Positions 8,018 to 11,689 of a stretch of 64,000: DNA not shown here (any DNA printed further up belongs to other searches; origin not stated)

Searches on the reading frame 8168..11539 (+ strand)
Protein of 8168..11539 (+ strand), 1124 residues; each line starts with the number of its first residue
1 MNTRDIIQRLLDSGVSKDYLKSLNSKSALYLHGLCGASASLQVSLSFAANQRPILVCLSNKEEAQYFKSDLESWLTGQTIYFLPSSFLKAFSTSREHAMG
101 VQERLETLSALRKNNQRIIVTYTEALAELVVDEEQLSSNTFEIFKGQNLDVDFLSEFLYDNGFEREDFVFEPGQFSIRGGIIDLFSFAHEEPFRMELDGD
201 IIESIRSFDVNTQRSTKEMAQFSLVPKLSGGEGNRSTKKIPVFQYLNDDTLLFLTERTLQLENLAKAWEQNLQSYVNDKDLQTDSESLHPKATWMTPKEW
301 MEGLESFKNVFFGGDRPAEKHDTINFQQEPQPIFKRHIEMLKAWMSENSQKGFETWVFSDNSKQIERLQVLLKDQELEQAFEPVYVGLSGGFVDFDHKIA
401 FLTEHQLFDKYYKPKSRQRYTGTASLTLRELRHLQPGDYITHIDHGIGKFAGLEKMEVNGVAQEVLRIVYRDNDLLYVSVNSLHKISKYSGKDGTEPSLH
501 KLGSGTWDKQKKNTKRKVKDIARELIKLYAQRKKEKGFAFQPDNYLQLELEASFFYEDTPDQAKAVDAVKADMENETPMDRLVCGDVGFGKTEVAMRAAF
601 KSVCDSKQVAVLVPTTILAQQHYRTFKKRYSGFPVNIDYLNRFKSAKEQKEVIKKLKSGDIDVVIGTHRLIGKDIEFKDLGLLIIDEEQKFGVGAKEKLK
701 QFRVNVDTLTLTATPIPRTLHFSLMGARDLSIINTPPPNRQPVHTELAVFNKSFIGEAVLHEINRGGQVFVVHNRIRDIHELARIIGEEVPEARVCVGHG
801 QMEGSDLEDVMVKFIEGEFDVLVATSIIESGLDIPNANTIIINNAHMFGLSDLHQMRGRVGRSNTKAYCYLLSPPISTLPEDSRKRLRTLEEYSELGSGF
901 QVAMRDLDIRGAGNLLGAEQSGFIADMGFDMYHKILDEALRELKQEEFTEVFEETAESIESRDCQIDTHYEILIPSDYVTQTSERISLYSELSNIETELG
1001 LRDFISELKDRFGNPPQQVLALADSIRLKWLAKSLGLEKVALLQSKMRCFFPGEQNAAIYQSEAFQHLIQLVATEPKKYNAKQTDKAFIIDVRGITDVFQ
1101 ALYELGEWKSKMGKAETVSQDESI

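Call 61: search_protein_families(library=ncbifam, proteins=[window:8168-11539:+], max_evalue=0.00001)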
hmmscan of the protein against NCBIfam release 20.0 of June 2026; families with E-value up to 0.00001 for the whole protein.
window:8168-11539:+ (1124 aa): 28 families (the best 25 are shown)
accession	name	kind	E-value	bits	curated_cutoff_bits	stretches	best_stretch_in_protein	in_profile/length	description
TIGR00580.2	mfd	equivalog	6.9e-303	1007.5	800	1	158-1040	1-906/907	transcription-repair coupling factor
NF007966.0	PRK10689.1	equivalog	2.6e-231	770.6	1329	2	240-1090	270-1123/1148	transcription-repair coupling factor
NF008168.0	PRK10917.2-2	equivalog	1.7e-121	407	718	1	532-956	340-767/795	ATP-dependent DNA helicase RecG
NF008165.0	PRK10917.1-3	equivalog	6.3e-116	388.5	711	1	530-970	237-678/692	ATP-dependent DNA helicase RecG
TIGR00643.1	recG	equivalog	8.3e-112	374.9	659.4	1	531-924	209-608/629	ATP-dependent DNA helicase RecG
NF008170.0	PRK10917.2-4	equivalog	2.1e-98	330.3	975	1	530-931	373-777/826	ATP-dependent DNA helicase RecG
NF008163.0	PRK10917.1-1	equivalog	1.3e-95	321.2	796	1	525-940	236-656/692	ATP-dependent DNA helicase RecG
NF008164.0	PRK10917.1-2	equivalog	1.4e-93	314.4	785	1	529-924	248-646/704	ATP-dependent DNA helicase RecG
NF008166.0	PRK10917.1-4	equivalog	3.8e-89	299.6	864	1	542-923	261-655/705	ATP-dependent DNA helicase RecG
NF008167.0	PRK10917.2-1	equivalog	2.6e-76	257.3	995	1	541-927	268-690/744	ATP-dependent DNA helicase RecG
NF008169.0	PRK10917.2-3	equivalog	4.5e-55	187.3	555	1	409-945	86-605/610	ATP-dependent DNA helicase RecG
NF003673.1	PRK05298.1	equivalog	1.2e-23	83.3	743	1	29-227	32-243/653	excinuclease ABC subunit UvrB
TIGR00631.1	uvrb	equivalog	1.8e-20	72.8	750.1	1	27-227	30-243/658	excinuclease ABC subunit UvrB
NF004066.1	PRK05580.1-3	equivalog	3e-17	62.2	813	1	553-689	248-377/788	primosomal protein N'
TIGR00595.1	priA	equivalog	1.7e-16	59.9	230.35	1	582-691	1-105/509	replication restart helicase PriA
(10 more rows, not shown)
